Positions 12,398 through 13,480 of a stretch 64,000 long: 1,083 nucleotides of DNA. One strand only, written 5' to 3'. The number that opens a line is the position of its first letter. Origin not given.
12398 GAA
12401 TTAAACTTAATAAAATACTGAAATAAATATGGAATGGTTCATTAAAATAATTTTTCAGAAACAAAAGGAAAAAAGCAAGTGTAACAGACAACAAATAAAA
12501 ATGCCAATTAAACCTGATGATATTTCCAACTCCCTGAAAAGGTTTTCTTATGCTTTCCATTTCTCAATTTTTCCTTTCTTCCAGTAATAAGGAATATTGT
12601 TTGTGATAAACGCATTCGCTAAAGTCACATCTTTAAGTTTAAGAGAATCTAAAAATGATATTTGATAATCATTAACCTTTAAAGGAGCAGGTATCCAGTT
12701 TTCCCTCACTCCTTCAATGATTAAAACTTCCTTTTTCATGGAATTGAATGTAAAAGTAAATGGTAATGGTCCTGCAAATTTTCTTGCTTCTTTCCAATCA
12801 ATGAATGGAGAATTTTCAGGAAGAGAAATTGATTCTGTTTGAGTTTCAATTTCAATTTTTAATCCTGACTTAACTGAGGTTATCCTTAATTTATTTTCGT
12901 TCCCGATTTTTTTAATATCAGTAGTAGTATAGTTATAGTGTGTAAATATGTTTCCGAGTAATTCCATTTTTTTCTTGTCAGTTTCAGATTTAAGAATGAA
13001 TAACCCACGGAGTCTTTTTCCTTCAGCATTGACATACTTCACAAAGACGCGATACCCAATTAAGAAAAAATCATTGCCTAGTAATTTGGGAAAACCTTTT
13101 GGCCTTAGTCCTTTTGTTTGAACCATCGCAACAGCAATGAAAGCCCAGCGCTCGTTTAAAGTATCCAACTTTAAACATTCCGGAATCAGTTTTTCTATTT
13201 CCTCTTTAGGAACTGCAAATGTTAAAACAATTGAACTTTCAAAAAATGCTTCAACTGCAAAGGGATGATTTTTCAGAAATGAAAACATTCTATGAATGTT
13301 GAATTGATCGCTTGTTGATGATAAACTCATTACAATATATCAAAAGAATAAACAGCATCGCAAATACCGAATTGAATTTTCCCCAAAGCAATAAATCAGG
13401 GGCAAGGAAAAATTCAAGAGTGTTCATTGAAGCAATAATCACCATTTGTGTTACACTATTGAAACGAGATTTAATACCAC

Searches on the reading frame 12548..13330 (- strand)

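Call 40: search_protein_families(library=pfam, proteins=[window:12548-13330:-], max_evalue=0.0001)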
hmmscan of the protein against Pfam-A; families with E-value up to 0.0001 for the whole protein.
window:12548-13330:- (260 aa): 1 family
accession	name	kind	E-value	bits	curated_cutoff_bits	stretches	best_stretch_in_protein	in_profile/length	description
PF09844.14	DUF2071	-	3.1e-12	47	27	1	33-174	7-145/212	Uncharacterized conserved protein (COG2071)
